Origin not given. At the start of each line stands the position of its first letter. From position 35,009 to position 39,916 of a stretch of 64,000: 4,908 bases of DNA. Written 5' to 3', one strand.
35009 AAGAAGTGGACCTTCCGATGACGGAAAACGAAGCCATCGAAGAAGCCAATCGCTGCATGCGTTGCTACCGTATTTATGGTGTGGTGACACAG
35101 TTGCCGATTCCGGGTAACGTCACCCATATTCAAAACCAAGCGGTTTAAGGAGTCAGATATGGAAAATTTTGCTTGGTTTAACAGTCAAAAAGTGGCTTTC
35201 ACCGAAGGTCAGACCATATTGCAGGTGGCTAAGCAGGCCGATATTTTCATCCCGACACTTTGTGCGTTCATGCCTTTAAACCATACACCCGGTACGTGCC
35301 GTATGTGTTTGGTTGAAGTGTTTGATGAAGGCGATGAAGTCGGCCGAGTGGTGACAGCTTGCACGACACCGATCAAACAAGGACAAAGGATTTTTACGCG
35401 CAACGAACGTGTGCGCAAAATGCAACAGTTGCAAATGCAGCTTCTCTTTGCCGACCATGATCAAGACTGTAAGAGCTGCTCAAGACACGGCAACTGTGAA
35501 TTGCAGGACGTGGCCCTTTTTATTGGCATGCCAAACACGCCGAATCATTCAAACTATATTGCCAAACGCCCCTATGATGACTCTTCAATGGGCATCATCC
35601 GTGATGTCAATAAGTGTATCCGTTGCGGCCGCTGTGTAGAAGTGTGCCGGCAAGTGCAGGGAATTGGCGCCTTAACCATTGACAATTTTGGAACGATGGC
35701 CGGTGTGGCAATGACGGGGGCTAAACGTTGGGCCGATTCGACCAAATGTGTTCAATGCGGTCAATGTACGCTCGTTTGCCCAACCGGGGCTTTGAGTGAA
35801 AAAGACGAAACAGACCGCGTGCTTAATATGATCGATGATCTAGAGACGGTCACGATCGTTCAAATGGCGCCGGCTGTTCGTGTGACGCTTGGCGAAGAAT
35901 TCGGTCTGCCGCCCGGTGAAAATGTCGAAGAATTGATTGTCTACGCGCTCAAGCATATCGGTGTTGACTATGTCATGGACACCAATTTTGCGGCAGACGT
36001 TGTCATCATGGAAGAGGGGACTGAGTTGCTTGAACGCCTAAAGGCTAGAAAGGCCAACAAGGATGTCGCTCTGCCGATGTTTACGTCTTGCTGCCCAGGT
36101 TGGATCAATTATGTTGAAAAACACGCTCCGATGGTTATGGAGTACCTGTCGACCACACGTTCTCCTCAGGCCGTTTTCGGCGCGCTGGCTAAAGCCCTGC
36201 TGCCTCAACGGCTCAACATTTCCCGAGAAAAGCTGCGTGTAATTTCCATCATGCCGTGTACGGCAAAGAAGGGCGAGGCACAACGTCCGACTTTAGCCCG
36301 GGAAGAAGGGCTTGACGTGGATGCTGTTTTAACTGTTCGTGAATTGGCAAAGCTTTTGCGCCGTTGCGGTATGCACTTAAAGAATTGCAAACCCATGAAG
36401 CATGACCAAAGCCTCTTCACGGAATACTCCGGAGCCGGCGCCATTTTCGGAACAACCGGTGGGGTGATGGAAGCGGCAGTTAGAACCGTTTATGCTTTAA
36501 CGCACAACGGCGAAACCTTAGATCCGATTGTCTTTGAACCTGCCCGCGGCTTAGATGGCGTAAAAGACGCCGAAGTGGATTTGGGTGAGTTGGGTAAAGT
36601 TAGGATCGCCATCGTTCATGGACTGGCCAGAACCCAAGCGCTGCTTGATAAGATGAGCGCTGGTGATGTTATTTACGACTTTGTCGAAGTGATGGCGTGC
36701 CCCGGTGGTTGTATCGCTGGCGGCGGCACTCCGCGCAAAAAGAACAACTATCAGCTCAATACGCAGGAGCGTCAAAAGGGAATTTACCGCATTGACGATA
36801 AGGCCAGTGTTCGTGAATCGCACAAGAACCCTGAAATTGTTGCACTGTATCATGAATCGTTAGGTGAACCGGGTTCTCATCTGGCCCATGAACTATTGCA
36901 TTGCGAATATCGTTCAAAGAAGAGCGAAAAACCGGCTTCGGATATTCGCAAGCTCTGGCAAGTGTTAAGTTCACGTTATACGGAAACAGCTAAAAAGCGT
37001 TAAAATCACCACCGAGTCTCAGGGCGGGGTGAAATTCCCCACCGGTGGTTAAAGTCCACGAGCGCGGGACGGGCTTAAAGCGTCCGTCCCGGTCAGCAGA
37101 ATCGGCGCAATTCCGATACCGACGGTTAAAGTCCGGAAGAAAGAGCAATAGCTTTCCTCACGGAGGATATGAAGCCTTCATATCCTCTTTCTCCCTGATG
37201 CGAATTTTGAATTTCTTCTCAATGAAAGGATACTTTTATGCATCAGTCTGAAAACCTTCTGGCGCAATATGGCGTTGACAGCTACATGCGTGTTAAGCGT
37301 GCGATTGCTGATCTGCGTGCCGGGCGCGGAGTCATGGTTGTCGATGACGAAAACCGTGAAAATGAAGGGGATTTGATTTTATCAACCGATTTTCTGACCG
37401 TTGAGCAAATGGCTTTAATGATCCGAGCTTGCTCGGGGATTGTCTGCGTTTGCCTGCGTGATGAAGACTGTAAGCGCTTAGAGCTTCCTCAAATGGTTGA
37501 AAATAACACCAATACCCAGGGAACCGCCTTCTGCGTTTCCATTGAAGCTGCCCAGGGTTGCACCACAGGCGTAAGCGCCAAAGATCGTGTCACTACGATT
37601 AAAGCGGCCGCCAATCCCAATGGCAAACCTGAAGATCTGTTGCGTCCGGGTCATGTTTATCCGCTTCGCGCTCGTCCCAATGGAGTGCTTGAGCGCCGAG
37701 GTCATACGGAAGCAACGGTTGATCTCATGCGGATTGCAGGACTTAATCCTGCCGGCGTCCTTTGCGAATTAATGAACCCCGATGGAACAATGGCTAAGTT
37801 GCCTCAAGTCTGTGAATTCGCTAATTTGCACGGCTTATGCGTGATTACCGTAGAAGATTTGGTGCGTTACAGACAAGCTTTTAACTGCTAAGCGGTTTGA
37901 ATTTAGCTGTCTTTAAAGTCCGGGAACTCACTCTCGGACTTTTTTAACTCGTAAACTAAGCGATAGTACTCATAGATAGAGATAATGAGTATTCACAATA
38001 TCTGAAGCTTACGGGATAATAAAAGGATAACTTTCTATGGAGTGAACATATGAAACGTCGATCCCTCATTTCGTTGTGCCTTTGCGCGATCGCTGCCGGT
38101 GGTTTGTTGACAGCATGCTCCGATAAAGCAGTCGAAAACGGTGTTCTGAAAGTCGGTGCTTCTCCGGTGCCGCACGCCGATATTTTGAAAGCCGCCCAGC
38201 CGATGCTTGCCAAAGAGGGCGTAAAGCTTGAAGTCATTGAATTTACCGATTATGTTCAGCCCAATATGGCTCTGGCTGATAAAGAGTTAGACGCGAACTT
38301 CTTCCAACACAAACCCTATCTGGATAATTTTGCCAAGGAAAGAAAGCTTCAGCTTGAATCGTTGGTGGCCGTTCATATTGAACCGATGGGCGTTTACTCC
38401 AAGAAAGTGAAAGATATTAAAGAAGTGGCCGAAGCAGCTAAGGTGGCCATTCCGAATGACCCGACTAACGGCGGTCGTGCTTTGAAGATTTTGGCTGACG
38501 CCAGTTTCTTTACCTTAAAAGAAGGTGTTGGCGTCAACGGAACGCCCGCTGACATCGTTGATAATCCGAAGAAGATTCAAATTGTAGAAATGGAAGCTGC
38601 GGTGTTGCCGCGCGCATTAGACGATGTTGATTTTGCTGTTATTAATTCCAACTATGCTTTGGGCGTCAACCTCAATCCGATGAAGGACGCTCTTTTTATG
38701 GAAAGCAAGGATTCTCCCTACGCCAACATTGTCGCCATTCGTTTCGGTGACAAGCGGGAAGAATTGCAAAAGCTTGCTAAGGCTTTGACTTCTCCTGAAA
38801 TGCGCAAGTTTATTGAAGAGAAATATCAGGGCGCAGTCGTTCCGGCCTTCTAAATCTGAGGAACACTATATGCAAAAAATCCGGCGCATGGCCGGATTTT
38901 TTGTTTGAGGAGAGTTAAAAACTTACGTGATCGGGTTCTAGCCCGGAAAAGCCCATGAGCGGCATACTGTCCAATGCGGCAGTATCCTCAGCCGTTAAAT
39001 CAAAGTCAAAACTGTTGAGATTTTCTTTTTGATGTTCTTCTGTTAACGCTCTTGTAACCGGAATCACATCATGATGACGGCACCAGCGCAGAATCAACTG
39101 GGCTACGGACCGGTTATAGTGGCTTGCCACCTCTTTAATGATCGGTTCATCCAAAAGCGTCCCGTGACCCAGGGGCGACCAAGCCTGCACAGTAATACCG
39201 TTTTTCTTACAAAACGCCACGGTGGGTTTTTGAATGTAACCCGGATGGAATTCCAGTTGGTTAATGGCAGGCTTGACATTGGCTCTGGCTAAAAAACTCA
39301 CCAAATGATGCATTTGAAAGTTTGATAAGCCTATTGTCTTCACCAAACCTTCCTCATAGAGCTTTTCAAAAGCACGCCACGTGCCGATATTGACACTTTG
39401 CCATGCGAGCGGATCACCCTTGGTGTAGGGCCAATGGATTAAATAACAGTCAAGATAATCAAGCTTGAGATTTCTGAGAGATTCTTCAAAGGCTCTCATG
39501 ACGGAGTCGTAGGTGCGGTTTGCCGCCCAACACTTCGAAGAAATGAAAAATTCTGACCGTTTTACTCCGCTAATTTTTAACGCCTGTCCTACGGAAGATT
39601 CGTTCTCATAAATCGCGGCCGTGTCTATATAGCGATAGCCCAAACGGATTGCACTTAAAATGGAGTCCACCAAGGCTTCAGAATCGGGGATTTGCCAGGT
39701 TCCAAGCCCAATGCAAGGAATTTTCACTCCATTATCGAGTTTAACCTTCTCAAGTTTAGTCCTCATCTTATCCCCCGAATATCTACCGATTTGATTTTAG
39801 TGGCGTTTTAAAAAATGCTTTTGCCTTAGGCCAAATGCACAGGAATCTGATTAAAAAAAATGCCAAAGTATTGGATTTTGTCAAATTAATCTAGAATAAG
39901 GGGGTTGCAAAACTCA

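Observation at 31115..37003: Possible five-gene unit: YheO-type regulator, ThrC-like PLP enzyme, GltD-like oxidoreductase with NuoF fragment, [FeFe]-hydrogenase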

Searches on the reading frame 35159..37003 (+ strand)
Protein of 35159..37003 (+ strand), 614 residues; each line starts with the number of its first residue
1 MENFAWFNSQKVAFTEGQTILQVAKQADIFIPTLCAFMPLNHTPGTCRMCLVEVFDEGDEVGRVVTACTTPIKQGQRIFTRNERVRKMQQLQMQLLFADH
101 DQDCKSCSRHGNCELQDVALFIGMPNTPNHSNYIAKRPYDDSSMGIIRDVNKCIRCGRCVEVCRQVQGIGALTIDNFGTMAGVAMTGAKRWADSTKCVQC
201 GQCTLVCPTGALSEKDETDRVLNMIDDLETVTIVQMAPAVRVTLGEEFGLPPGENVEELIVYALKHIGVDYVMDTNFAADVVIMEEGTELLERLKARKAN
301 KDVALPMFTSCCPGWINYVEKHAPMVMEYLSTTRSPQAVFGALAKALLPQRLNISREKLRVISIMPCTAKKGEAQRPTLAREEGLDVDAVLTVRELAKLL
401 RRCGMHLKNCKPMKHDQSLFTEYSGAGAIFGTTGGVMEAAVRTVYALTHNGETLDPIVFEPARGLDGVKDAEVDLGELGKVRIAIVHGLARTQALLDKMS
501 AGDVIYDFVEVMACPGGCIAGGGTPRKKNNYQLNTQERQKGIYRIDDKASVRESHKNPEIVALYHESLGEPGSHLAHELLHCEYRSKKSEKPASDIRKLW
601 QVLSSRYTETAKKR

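Call 3: search_protein_families(library=pfam, proteins=[window:35159-37003:+], max_evalue=0.01)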
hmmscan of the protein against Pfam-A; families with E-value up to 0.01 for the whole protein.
window:35159-37003:+ (614 aa): 16 families
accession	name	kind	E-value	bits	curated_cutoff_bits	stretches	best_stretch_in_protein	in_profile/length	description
PF02906.19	Fe_hyd_lg_C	-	4e-83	279.3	22.1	1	232-522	3-245/245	Iron only hydrogenase large subunit, C-terminal domain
PF02256.22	Fe_hyd_SSU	-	3.1e-19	69.2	24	1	536-586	5-55/56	Iron hydrogenase small subunit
PF10588.14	NADH-G_4Fe-4S_3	-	5.9e-12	45.4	27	1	92-125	4-37/40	NADH-ubiquinone oxidoreductase-G iron-sulfur binding region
PF00037.32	Fer4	-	7.7e-11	41.8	21.1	2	193-212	4-23/24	4Fe-4S binding domain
PF13510.11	Fer2_4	-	9.1e-10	38.9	22.8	1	7-82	8-81/82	2Fe-2S iron-sulfur cluster binding domain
PF13237.11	Fer4_10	-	4.3e-09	36.6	25.5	2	192-219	4-33/53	4Fe-4S dicluster domain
PF12838.12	Fer4_7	-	2.5e-08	34.7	27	1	152-211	1-52/52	4Fe-4S dicluster domain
PF13183.11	Fer4_8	-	7.7e-08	33.2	27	1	150-210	2-67/68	4Fe-4S dicluster domain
PF12837.12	Fer4_6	-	1e-06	28.8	25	2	193-212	5-24/24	4Fe-4S binding domain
PF13187.11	Fer4_9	-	1.2e-06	28.9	27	1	152-211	1-51/52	4Fe-4S dicluster domain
PF12797.12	Fer4_2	-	2.8e-06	27.4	24.5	2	146-163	3-20/22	4Fe-4S binding domain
PF13484.11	Fer4_16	-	5.7e-06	27.5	30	1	196-218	1-24/66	4Fe-4S double cluster binding domain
PF00111.32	Fer2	-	9.1e-06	26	21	1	10-72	8-76/77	2Fe-2S iron-sulfur cluster binding domain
PF13534.11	Fer4_17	-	2.7e-05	25.1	22.2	1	152-210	1-59/61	4Fe-4S dicluster domain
PF14697.11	Fer4_21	-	0.00013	22.5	35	1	150-210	5-55/59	4Fe-4S dicluster domain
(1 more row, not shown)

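Call 4: search_protein_families(library=ncbifam, proteins=[window:35159-37003:+], max_evalue=0.001)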
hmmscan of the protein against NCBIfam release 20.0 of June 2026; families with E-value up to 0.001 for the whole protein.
window:35159-37003:+ (614 aa): 31 families (the best 25 are shown)
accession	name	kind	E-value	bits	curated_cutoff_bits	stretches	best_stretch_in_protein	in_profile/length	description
NF040763.1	FeFe_hydrog_A6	exception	1.9e-203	677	765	1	7-587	5-571/571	NADH-dependent [FeFe] hydrogenase, group A6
NF040762.1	Hydr_FeFe_Clost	exception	3.1e-150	501.5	900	1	7-585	5-572/572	ferredoxin hydrogenase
TIGR02512.1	FeFe_hydrog_A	subfamily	9.1e-143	475.6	405.95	1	146-526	2-374/375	[FeFe] hydrogenase, group A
TIGR04105.1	FeFe_hydrog_B1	subfamily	2.2e-52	178.3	450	2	149-446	140-408/462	monomeric [FeFe] hydrogenase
NF005745.0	PRK07569.1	equivalog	1.2e-47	162.2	333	1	8-234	9-227/238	bidirectional hydrogenase complex protein HoxU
TIGR01973.1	NuoG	equivalog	5.6e-33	114.6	470.05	1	8-216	4-202/606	NADH-quinone oxidoreductase subunit NuoG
NF006305.0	PRK08493.1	equivalog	1.7e-31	109.1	591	2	8-175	7-165/819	NADH-quinone oxidoreductase subunit G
NF005895.0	PRK07860.1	equivalog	2e-20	72.4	802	1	10-214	25-222/811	NADH-quinone oxidoreductase subunit G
NF009454.0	PRK12814.1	equivalog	2.7e-16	59.1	916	1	8-106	9-102/657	putative NADPH-dependent glutamate synthase small subunit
TIGR02912.1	sulfite_red_C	equivalog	2.4e-08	33.4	324.1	1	149-218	167-224/314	sulfite reductase subunit C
NF006221.0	PRK08348.1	subfamily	4e-07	29.8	124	1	146-217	39-97/136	NADH-plastoquinone oxidoreductase subunit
NF004537.0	PRK05888.1-3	equivalog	6.8e-07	29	163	0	194-217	112-135/204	NADH-quinone oxidoreductase subunit NuoI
NF040864.1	HgcB_ferredoxin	equivalog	6.9e-07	29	99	1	193-231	12-50/93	mercury methylation ferredoxin HgcB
NF042909.1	FMH_DH_FwdF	exception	1.5e-06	27.5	375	1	150-217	14-77/336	tungsten-dependent formylmethanofuran dehydrogenase subunit FwdF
NF041890.1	hdrC_Methbact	equivalog_domain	1.7e-06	27.7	270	1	195-231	29-65/192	ferredoxin:CoB-CoM heterodisulfide reductase subunit HdrC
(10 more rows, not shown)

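Call 46: list_cluster_members(proteins=[P0002, P0006, P0080, P0062, P0124, window:35159-37003:+, window:31143-31823:+, window:31838-32932:+])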
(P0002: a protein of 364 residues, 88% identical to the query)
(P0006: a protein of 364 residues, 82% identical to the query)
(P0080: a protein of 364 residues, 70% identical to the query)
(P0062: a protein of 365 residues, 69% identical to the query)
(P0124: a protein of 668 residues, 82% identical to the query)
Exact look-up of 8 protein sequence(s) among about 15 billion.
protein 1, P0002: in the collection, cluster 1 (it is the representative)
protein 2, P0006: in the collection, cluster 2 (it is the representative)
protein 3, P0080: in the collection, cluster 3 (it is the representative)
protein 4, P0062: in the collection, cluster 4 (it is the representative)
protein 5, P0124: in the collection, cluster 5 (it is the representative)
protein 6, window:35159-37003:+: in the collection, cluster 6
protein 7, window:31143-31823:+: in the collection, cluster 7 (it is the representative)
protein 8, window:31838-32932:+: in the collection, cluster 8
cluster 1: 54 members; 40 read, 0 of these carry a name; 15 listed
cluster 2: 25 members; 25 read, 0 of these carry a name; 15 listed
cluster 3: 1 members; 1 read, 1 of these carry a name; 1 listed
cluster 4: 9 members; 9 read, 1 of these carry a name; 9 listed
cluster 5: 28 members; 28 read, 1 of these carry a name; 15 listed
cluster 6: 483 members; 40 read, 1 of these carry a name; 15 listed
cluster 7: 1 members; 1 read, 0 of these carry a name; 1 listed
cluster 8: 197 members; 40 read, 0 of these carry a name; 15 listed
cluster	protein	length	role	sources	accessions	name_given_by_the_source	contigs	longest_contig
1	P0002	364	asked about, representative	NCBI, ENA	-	-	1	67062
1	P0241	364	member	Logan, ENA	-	-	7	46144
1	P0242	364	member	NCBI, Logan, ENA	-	-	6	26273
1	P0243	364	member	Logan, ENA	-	-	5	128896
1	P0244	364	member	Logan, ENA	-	-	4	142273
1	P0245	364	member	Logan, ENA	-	-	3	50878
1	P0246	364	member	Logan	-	-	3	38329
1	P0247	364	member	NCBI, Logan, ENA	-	-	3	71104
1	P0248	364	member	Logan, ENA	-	-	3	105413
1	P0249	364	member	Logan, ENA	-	-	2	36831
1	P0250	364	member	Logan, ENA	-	-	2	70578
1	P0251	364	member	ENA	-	-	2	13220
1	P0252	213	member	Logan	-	-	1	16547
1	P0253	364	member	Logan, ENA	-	-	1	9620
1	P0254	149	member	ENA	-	-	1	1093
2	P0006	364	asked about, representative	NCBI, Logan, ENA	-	-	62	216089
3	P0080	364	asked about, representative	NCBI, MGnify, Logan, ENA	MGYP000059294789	CR=1 FL=1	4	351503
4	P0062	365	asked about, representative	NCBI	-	-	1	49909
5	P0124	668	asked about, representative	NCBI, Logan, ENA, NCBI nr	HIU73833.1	MAG TPA: FAD-dependent oxidoreductase [Candidatus Aphodousia faecipullorum] | FAD-dependent oxidoreductase [Candidatus Aphodousia faecipullorum]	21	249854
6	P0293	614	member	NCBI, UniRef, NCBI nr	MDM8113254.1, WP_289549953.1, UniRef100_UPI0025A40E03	[FeFe] hydrogenase, group A [Parasutterella secunda] | [FeFe] hydrogenase, group A n=1 Tax=Parasutterella secunda TaxID=626947 ...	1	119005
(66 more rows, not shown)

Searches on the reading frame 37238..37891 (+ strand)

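Call 53: search_protein_families(library=pfam, proteins=[window:37238-37891:+], max_evalue=0.00001)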
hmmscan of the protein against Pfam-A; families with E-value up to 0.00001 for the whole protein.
window:37238-37891:+ (217 aa): 1 family
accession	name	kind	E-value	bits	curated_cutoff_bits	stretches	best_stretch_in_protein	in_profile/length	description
PF00926.24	DHBP_synthase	-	2.4e-82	275.5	26.4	1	21-211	2-191/191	3,4-dihydroxy-2-butanone 4-phosphate synthase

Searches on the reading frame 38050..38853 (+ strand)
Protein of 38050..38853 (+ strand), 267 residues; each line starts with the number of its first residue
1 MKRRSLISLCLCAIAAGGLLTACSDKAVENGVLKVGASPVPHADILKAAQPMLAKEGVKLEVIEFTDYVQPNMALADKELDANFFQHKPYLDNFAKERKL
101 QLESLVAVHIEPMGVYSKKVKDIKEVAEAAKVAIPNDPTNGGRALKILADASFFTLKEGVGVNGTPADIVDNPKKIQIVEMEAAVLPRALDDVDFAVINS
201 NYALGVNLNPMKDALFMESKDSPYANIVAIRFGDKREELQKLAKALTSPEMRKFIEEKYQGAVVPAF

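Call 53: search_protein_families(library=pfam, proteins=[window:38050-38853:+], max_evalue=0.00001)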
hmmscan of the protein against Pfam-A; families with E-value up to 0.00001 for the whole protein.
window:38050-38853:+ (267 aa): 1 family
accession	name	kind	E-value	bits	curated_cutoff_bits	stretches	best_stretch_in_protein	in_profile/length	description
PF03180.19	Lipoprotein_9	-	7.4e-95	317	27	1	33-267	1-236/236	NlpA lipoprotein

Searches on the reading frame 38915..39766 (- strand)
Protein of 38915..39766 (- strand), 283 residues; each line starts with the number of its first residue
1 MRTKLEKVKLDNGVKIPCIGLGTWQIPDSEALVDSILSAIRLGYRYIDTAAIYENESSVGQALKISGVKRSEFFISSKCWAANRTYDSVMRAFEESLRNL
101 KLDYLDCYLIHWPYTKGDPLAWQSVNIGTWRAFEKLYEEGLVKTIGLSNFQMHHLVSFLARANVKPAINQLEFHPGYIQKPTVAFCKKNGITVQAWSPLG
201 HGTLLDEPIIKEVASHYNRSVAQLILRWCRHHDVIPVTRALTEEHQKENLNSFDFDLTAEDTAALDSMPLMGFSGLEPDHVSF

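Call 53: search_protein_families(library=pfam, proteins=[window:38915-39766:-], max_evalue=0.00001)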
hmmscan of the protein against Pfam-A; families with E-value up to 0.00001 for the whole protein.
window:38915-39766:- (283 aa): 1 family
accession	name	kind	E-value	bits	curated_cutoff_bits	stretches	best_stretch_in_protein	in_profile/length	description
PF00248.27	Aldo_ket_red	-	1.5e-52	179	24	1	19-267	2-288/291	Aldo/keto reductase family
